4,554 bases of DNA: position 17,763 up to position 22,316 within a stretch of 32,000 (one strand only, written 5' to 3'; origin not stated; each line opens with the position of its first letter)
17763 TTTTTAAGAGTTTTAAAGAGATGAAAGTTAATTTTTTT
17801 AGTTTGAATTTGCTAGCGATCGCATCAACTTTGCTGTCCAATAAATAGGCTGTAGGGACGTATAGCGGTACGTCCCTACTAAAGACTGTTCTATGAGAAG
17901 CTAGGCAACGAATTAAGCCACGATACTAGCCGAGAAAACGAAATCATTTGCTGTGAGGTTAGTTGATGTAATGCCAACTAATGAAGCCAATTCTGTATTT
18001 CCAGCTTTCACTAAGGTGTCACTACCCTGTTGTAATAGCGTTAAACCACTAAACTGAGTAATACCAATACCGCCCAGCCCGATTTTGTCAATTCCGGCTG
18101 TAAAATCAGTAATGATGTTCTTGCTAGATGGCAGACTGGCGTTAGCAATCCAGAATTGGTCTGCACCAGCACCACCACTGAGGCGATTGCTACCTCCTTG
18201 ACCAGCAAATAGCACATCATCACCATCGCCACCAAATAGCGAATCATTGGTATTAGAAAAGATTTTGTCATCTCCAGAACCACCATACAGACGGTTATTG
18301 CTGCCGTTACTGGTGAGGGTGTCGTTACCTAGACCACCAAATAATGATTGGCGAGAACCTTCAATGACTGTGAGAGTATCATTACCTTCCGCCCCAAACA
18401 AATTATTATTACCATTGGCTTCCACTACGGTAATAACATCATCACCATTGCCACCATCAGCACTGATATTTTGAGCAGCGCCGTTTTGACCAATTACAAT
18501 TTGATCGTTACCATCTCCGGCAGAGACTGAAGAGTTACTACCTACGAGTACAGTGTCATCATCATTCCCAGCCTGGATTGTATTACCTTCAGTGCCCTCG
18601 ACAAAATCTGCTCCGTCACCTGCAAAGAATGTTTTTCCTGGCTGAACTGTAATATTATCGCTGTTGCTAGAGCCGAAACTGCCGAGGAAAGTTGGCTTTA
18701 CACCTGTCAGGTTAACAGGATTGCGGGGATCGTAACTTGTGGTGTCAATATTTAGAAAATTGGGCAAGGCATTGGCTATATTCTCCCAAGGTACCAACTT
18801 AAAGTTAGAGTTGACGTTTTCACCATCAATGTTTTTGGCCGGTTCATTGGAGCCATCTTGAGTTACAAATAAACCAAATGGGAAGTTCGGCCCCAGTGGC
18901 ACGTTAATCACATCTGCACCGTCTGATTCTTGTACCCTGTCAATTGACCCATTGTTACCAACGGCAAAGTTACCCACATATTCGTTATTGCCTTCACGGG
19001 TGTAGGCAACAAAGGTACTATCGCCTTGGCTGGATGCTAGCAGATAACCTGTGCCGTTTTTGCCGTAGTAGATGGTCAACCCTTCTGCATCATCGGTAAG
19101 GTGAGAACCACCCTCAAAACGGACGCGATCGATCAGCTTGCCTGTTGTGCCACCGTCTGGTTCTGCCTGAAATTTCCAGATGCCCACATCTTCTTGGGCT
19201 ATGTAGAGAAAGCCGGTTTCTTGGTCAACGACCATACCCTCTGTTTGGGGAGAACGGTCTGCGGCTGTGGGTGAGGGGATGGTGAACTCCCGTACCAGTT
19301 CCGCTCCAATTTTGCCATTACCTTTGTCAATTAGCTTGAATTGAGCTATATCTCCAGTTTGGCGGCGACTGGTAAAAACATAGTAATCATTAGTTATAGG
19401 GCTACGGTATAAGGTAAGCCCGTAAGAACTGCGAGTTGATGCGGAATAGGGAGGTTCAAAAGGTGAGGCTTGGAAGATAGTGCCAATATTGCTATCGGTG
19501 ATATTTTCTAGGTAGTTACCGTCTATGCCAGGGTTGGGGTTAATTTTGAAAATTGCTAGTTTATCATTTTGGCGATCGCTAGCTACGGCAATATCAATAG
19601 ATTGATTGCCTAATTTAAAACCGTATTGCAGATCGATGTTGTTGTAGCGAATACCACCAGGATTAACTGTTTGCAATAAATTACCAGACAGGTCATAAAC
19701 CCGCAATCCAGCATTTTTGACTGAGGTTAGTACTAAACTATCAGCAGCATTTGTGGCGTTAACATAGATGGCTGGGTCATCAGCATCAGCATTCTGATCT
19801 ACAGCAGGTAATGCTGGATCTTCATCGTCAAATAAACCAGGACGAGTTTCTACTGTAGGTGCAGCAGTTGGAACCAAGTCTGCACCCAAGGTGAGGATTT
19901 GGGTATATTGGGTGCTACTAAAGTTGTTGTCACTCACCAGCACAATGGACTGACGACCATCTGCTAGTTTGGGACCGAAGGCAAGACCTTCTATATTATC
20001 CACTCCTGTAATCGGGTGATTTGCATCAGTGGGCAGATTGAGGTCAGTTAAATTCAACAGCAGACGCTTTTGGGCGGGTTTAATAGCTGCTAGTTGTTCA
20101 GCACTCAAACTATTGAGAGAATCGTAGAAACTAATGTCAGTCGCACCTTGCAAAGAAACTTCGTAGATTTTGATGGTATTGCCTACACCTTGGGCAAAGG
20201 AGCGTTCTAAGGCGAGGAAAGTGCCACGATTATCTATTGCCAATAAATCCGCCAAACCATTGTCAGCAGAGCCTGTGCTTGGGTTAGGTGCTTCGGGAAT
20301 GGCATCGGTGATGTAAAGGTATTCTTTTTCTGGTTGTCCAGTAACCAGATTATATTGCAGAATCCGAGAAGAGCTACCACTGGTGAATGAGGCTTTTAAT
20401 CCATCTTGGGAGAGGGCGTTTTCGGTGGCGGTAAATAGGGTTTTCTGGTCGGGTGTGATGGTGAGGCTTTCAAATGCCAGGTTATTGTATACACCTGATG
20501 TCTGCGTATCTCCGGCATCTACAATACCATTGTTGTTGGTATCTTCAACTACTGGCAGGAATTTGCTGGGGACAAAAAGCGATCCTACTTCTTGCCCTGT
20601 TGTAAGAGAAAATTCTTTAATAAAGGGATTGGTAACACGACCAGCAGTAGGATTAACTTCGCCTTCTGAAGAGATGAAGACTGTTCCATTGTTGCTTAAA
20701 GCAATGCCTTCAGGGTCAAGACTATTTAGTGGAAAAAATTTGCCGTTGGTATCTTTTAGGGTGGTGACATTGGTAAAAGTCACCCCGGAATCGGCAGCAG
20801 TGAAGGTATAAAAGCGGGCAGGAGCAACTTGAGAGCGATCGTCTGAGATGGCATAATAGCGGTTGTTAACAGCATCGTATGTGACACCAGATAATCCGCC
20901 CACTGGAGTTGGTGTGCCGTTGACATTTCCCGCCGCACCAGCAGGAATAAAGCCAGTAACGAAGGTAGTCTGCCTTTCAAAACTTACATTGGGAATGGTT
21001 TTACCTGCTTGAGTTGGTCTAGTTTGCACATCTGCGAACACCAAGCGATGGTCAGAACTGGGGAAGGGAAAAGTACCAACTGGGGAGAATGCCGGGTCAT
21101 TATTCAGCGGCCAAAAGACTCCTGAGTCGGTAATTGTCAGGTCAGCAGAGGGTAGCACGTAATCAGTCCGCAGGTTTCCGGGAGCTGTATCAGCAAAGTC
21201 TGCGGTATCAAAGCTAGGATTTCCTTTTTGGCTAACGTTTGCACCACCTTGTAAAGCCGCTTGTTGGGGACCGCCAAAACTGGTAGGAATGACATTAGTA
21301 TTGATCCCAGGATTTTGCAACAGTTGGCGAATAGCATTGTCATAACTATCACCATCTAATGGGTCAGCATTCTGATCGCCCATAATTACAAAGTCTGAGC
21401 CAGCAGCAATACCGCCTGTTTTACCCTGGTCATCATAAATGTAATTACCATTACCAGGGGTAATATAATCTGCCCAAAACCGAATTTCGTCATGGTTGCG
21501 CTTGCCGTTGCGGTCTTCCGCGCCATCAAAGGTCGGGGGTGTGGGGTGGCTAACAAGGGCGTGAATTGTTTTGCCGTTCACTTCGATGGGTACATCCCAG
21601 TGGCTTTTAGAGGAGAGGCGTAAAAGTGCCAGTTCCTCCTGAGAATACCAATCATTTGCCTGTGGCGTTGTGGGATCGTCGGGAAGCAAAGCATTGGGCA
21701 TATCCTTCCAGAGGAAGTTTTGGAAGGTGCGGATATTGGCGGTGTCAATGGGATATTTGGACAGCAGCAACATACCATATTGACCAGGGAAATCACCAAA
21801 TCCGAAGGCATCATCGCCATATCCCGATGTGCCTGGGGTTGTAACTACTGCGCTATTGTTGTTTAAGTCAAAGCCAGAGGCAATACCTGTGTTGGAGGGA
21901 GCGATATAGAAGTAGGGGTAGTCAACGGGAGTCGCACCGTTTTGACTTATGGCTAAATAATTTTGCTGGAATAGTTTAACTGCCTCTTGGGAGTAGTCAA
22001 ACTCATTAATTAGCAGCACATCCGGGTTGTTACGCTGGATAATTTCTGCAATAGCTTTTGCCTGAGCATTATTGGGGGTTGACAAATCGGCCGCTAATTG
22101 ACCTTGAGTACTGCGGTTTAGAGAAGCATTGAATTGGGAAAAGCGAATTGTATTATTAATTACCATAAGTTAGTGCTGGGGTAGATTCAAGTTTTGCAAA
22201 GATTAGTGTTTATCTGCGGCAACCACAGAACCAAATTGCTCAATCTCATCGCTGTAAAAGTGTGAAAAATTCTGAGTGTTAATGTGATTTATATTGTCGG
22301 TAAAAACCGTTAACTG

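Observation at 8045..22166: Three consecutive giant leaderless RTX phosphoesterases form a secreted organic-phosphate scavenging island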

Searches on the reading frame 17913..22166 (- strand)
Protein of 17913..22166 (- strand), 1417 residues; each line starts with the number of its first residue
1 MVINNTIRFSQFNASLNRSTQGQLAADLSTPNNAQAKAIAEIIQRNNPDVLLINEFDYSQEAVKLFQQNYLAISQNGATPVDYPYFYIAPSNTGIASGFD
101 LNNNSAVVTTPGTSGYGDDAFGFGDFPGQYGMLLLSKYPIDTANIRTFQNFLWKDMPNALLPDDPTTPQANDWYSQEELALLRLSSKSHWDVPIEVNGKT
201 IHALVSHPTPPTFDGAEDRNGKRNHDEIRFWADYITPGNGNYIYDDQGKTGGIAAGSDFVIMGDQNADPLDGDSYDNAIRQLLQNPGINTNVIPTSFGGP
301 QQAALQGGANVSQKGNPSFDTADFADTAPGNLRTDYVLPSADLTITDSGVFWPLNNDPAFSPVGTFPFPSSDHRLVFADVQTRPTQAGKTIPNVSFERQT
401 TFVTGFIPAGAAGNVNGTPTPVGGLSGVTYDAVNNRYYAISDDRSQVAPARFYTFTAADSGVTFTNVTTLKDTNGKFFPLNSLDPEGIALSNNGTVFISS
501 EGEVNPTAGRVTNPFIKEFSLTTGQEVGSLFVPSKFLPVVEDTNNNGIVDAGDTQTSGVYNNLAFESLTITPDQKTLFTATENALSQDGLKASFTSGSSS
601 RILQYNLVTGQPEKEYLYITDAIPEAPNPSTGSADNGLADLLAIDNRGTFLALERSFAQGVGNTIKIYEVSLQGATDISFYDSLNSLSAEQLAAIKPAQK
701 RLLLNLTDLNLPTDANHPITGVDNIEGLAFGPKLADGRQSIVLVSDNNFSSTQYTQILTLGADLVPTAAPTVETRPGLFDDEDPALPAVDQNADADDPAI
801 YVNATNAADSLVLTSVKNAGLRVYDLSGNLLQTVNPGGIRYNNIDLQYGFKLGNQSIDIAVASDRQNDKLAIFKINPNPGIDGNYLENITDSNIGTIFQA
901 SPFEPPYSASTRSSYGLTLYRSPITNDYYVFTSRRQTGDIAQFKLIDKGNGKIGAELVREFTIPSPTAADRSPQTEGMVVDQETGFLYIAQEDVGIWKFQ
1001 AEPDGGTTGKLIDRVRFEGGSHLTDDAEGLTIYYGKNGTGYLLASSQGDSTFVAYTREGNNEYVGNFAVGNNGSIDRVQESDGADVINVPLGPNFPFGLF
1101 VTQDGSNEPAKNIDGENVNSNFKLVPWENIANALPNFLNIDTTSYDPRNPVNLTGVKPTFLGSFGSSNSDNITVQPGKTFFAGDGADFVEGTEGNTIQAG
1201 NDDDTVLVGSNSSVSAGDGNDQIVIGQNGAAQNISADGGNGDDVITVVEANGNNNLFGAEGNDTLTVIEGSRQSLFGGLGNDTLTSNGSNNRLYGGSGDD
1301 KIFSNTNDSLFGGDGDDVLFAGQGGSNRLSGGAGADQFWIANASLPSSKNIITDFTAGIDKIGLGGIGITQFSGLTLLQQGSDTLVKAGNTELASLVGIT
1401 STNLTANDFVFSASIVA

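Call 4: search_protein_families(library=pfam, proteins=[window:17913-22166:-], max_evalue=0.01)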
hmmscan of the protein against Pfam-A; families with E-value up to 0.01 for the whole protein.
window:17913-22166:- (1417 aa): 4 families
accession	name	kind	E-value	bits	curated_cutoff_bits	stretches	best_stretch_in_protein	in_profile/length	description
PF13449.12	Phytase-like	-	5.7e-89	299.2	27.6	1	420-749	1-284/284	Esterase-like activity of phytase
PF02333.21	Phytase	-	1.2e-85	288.2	21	1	788-1148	41-370/375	Phytase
PF03372.29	Exo_endo_phos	-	1.5e-31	110.2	24.5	1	30-373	13-225/225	Endonuclease/Exonuclease/phosphatase family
PF00353.25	HemolysinCabind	-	2.9e-11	43.6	23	1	1275-1302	9-36/36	RTX calcium-binding nonapeptide repeat (4 copies)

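Call 5: search_protein_families(library=ncbifam, proteins=[window:17913-22166:-], max_evalue=0.01)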
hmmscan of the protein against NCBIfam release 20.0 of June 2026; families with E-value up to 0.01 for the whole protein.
window:17913-22166:- (1417 aa): 6 families
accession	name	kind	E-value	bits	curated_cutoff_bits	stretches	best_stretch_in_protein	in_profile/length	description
NF045638.1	Mrt_dep_phytase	exception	5.8e-61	206.5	440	1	791-1145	38-358/430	myxosortase-dependent phytase-like phosphatase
NF046115.1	Ca_rpt_SMc04171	equivalog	4.1e-14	52.6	625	2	1154-1348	156-344/574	SMc04171 family calcium-binding repeat protein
NF033943.0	RTX_toxin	subfamily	9.2e-13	47.3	1000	2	1238-1337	692-789/930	RTX family hemolysin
NF035945.1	Zn_serralysin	subfamily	5.8e-10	38.9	500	1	1294-1370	323-401/462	serralysin family metalloprotease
NF033203.1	entero_EhxA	exception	2.5e-06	25.9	2000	1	1237-1337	724-821/997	enterohemolysin EhxA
NF050046.1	PueAB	exception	0.00013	20.5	670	1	1235-1302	489-555/616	polyurethane esterase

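Call 23: search_solved_structures(query=window:17913-22166:-, max_evalue=0.001, show_alignments=0)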
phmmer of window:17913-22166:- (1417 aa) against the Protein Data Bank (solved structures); distinct sequences matched with E-value up to 0.001: 29.
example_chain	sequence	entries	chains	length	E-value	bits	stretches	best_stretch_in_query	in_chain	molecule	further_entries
1poo_A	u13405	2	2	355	2.8e-72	247.2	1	789-1151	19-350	PROTEIN (PHYTASE)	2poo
1qlg_A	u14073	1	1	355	1.5e-71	244.8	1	789-1151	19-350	3-PHYTASE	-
3amr_A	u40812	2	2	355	1.6e-71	244.7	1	789-1152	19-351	3-phytase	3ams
1cvm_A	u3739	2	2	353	2e-71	244.4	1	789-1148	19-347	PHYTASE | 3-PHYTASE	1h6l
6ixx_A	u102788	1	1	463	2.6e-09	38.5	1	1207-1379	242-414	Alkaline metalloprotease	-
3u1r_A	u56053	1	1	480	2.8e-09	38.4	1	1207-1379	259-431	Alkaline metalloprotease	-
1sat_A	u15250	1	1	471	6e-09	37.4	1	1208-1365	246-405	SERRATIA PROTEASE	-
1af0_A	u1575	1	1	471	6.2e-09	37.3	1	1208-1365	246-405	SERRATIA PROTEASE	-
1srp_A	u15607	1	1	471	8.7e-09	36.8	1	1208-1365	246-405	SERRALYSIN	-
5d7w_A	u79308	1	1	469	9.7e-09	36.7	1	1208-1365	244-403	Serralysin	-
4i35_A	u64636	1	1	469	9.7e-09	36.7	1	1208-1365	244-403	Serralysin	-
1smp_A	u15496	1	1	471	9.8e-09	36.6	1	1208-1365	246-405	SERRATIA METALLO PROTEINASE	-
7usl_C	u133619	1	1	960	3.3e-08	34.9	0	1273-1347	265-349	Bifunctional hemolysin-adenylate cyclase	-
1g9k_A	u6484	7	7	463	8.5e-08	33.5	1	1194-1378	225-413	SERRALYSIN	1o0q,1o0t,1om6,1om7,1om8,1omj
1h71_P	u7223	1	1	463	8.6e-08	33.5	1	1194-1378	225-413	SERRALYSIN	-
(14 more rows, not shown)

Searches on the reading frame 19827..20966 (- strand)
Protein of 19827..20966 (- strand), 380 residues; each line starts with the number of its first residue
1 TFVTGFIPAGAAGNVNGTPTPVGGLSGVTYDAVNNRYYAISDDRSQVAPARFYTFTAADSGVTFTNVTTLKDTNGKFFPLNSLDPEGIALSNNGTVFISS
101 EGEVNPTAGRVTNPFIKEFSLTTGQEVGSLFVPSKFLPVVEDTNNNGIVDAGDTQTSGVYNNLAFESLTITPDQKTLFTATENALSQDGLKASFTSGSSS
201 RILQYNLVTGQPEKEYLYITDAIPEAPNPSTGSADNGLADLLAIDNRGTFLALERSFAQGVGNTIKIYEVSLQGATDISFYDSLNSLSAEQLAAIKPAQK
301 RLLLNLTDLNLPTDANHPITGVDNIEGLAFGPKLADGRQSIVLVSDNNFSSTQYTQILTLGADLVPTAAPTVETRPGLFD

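Call 63: search_solved_structures(query=window:19827-20966:-, max_evalue=1, show_alignments=0)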
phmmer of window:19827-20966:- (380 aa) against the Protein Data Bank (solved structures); distinct sequences matched with E-value up to 1: 3.
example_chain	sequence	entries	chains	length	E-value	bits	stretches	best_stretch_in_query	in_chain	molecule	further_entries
2ebs_A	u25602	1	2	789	0.085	15.3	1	15-72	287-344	Oligoxyloglucan reducing end-specific cellobiohydrolase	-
1sqj_A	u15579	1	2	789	0.085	15.2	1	15-72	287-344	oligoxyloglucan reducing-end-specific cellobiohydrolase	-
8pkq_A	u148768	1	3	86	0.28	13.6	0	85-144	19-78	non-specific serine/threonine protein kinase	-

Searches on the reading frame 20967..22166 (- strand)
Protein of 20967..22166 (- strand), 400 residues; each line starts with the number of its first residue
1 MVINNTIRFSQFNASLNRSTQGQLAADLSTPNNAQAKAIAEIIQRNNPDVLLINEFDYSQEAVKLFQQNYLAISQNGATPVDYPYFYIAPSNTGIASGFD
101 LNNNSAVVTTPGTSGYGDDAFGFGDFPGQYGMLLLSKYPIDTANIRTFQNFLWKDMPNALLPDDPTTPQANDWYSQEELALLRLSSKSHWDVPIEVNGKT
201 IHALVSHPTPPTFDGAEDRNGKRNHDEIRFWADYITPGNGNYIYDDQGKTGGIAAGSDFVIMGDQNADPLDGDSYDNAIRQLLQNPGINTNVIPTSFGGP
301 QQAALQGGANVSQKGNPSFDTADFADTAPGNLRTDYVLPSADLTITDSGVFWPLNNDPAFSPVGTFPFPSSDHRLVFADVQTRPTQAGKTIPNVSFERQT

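Call 25: search_protein_families(library=pfam, proteins=[window:20967-22166:-], max_evalue=1)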
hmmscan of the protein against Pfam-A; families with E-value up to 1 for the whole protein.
window:20967-22166:- (400 aa): 1 family
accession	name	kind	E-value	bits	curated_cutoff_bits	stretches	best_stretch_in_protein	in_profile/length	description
PF03372.29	Exo_endo_phos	-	1.8e-30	106.7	24.5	1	30-373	13-225/225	Endonuclease/Exonuclease/phosphatase family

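Call 62: search_solved_structures(query=window:20967-22166:-, max_evalue=1, show_alignments=1)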
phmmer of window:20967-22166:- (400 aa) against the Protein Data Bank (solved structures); distinct sequences matched with E-value up to 1: 1.
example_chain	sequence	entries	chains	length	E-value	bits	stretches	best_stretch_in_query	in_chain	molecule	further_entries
3fld_A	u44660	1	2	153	0.27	13.3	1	207-302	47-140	Protein traI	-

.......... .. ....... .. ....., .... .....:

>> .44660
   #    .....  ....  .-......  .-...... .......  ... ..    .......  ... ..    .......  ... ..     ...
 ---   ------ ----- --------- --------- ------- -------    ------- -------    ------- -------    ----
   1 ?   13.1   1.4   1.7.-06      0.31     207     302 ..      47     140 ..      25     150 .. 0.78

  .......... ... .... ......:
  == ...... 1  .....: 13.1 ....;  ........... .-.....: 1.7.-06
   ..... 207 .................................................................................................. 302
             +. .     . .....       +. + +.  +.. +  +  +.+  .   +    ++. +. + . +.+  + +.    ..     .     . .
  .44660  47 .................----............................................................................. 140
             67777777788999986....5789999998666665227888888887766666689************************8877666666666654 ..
